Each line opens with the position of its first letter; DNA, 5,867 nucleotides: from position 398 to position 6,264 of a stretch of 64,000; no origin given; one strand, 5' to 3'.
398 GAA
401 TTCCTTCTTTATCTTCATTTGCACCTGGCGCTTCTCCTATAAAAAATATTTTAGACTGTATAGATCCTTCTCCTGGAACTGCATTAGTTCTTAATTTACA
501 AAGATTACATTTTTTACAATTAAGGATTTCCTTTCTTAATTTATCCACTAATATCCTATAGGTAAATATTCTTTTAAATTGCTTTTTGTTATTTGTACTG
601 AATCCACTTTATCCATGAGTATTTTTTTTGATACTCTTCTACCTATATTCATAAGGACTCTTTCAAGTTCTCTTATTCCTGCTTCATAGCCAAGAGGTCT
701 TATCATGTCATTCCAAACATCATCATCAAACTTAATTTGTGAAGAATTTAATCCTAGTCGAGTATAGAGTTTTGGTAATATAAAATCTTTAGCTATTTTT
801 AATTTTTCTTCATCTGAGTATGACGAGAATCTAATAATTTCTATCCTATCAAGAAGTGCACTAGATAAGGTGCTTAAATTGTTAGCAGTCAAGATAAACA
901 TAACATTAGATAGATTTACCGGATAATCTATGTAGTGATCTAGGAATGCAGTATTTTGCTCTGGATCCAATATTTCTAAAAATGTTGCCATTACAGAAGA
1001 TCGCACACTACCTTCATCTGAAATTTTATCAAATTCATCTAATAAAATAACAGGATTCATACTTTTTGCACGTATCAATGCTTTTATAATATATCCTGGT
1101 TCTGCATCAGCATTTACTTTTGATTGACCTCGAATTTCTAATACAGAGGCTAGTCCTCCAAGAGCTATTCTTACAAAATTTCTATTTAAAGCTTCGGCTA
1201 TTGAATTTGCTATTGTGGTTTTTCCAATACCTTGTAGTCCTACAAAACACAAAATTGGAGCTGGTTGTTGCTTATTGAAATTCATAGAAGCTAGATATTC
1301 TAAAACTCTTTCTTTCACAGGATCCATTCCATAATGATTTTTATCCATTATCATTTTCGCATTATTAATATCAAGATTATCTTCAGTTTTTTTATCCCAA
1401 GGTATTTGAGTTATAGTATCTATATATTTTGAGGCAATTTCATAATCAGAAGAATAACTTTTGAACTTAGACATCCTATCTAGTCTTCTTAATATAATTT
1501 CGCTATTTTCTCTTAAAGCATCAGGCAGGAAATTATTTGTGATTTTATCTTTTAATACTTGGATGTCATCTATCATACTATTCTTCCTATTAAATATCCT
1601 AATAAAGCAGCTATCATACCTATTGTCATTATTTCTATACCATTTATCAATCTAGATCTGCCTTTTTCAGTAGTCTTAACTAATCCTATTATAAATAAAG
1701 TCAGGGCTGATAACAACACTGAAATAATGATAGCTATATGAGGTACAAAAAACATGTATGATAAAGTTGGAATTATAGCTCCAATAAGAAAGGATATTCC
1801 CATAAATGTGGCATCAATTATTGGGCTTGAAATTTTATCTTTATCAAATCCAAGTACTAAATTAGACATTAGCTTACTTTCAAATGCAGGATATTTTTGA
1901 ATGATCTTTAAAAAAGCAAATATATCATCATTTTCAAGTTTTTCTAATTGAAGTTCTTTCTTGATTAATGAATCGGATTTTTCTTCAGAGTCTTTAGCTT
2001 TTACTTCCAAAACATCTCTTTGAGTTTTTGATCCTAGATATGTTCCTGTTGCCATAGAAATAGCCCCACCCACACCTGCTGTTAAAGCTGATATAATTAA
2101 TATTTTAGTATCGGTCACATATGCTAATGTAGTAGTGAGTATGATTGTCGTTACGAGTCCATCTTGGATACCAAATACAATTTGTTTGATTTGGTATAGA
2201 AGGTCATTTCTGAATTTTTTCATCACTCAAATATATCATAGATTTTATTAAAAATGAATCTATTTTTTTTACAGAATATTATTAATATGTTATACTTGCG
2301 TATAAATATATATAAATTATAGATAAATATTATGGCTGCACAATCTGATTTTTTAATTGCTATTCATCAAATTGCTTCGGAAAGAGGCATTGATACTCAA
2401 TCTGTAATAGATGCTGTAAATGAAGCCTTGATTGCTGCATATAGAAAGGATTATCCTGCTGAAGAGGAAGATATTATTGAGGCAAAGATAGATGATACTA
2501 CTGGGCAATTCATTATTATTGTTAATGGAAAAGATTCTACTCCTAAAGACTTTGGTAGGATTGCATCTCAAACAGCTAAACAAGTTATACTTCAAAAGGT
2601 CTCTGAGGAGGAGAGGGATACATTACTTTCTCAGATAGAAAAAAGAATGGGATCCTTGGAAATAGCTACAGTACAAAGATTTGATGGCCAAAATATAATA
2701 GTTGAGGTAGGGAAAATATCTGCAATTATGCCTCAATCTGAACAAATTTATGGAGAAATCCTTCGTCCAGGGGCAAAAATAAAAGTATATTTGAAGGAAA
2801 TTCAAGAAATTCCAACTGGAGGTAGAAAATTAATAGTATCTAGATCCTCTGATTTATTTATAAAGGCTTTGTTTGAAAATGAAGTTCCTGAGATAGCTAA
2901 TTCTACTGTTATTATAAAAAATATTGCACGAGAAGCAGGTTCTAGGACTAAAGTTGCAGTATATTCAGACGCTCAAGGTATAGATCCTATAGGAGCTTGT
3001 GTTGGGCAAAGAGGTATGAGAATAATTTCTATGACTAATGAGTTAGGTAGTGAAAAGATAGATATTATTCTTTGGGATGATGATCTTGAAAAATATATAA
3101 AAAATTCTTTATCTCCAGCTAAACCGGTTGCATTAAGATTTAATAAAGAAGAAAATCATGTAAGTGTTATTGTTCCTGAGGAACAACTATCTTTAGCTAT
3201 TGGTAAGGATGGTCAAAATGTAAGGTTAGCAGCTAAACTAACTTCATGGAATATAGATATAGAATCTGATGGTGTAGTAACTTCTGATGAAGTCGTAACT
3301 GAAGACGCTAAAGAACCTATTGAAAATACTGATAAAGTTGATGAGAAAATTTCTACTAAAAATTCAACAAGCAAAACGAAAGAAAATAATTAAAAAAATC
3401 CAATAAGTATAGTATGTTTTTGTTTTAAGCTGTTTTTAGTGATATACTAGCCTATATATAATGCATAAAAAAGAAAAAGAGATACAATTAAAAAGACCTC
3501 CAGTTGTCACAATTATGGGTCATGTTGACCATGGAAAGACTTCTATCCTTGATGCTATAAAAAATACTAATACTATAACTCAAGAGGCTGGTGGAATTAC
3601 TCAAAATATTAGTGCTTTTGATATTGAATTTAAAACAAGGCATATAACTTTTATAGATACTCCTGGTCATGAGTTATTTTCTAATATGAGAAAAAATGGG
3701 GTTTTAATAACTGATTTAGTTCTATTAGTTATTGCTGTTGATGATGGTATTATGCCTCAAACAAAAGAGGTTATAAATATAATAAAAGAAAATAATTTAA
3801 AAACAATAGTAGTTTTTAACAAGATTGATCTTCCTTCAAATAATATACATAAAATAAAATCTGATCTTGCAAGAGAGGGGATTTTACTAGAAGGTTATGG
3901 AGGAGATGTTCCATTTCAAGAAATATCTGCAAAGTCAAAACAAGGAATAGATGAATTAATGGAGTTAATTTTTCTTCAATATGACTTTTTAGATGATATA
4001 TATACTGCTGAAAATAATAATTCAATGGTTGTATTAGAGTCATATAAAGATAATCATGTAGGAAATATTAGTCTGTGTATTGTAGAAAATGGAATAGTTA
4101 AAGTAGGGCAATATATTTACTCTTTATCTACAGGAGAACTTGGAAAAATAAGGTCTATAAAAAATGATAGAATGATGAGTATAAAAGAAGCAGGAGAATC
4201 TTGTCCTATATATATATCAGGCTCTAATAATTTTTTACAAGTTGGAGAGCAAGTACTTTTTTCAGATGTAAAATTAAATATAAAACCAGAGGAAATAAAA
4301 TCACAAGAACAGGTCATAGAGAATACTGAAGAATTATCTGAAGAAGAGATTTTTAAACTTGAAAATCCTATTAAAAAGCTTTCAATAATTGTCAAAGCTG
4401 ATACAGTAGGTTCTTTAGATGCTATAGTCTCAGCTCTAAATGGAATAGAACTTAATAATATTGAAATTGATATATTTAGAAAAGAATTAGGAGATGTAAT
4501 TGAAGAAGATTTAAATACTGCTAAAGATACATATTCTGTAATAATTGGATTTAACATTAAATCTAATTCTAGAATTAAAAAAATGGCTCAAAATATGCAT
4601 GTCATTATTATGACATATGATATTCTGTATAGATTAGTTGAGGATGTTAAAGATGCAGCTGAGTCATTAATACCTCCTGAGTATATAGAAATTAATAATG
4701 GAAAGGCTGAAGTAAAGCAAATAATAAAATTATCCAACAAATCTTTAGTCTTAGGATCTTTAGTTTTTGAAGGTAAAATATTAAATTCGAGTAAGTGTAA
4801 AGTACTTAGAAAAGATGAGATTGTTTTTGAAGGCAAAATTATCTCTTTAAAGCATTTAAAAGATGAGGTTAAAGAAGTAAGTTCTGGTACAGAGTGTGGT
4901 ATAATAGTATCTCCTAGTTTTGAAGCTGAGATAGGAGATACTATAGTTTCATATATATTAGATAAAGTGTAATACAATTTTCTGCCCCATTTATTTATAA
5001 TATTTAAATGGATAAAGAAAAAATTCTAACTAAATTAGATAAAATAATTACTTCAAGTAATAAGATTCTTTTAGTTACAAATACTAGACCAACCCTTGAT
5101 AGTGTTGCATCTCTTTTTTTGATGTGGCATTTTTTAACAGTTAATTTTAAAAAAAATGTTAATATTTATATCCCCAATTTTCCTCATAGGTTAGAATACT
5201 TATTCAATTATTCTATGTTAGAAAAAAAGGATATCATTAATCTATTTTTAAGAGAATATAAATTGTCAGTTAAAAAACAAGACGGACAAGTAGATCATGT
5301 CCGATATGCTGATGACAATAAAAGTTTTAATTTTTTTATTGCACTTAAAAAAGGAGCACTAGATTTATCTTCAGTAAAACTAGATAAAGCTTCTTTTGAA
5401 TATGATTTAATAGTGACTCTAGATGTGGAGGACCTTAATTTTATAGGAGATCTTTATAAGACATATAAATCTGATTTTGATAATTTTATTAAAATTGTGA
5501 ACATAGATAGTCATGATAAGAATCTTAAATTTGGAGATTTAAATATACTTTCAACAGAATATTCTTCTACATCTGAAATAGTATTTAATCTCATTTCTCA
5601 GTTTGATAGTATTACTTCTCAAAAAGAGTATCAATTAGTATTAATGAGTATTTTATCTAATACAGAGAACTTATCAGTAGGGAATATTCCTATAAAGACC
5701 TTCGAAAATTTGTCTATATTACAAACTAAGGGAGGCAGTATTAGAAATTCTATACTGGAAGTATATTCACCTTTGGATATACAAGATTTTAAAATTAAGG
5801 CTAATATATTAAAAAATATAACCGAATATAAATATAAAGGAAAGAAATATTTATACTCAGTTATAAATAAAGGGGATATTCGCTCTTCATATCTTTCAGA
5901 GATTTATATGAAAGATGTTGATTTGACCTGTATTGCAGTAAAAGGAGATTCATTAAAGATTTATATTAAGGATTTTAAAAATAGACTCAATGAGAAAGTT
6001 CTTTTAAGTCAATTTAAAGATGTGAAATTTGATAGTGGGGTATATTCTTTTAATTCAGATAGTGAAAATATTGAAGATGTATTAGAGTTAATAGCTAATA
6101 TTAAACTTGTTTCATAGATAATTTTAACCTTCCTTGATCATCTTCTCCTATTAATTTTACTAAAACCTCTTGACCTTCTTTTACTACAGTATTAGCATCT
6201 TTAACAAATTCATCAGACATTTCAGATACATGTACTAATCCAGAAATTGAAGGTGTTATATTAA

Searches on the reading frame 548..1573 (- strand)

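Call 58: search_protein_families(library=pfam, proteins=[window:548-1573:-], max_evalue=0.00001)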
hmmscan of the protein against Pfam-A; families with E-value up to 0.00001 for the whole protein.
window:548-1573:- (341 aa): 4 families
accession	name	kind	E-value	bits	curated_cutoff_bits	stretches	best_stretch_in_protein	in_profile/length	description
PF00004.35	AAA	-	9.6e-22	78.3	21.2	1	108-250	1-129/131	ATPase family associated with various cellular activities (AAA)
PF22667.2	Lon_lid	-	2.4e-10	40.4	27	1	274-322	4-52/57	Lon protease AAA+ ATPase lid domain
PF07728.20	AAA_5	-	2.3e-08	34.6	22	1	108-243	2-138/139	AAA domain (dynein-related subfamily)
PF07724.20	AAA_2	-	1.7e-07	31.8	27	1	109-240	7-133/166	AAA domain (Cdc48 subfamily)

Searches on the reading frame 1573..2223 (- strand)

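Call 58: search_protein_families(library=pfam, proteins=[window:1573-2223:-], max_evalue=0.00001)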
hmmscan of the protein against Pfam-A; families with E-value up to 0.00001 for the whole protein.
window:1573-2223:- (216 aa): 1 family
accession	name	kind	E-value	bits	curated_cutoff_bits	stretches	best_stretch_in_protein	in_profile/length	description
PF01988.24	VIT1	-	5.2e-39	134.7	28.1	1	12-214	1-214/214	VIT family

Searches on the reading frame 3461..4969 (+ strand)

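Call 58: search_protein_families(library=pfam, proteins=[window:3461-4969:+], max_evalue=0.00001)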
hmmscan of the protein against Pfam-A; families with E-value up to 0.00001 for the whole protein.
window:3461-4969:+ (503 aa): 7 families
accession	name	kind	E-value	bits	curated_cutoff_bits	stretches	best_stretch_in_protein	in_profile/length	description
PF00009.33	GTP_EFTU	-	1.1e-35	123.4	26.5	1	15-171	5-183/188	Elongation factor Tu GTP binding domain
PF11987.13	IF-2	-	1.7e-25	89.7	27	1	289-397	7-117/117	Translation-initiation factor 2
PF01926.29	MMR_HSR1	-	6.7e-14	52.4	21.9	1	16-121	2-113/113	50S ribosome-binding GTPase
PF22042.2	EF-G_D2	-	1.1e-10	41.8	27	1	188-265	3-81/84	Elongation factor G domain 2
PF00071.28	Ras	-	2.1e-08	34.4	21.6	1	17-170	3-156/162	Ras family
PF03144.31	GTP_EFTU_D2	-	3e-07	31.2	30.3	0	201-248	1-54/73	Elongation factor Tu domain 2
PF02421.24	FeoB_N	-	1.2e-06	28.6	27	1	16-169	3-155/156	Ferrous iron transport protein B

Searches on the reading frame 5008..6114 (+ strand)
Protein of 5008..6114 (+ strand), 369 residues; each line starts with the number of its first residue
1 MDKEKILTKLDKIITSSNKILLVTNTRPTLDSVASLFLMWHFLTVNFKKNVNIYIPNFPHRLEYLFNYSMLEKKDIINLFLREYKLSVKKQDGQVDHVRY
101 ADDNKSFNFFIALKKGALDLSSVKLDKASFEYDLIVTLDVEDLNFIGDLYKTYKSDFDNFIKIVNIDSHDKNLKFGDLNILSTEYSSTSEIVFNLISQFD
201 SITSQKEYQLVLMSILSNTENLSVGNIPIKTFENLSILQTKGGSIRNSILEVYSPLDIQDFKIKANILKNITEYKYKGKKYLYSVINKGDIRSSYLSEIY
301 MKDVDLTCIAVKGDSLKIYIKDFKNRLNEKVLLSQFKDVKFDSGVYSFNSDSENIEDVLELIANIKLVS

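Call 58: search_protein_families(library=pfam, proteins=[window:5008-6114:+], max_evalue=0.00001)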
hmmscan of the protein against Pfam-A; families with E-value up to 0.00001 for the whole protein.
window:5008-6114:+ (369 aa): 1 family
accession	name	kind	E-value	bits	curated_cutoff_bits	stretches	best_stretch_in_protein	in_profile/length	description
PF01368.27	DHH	-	8.3e-11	42.7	28.1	1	19-211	1-121/125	DHH family, N-terminal domain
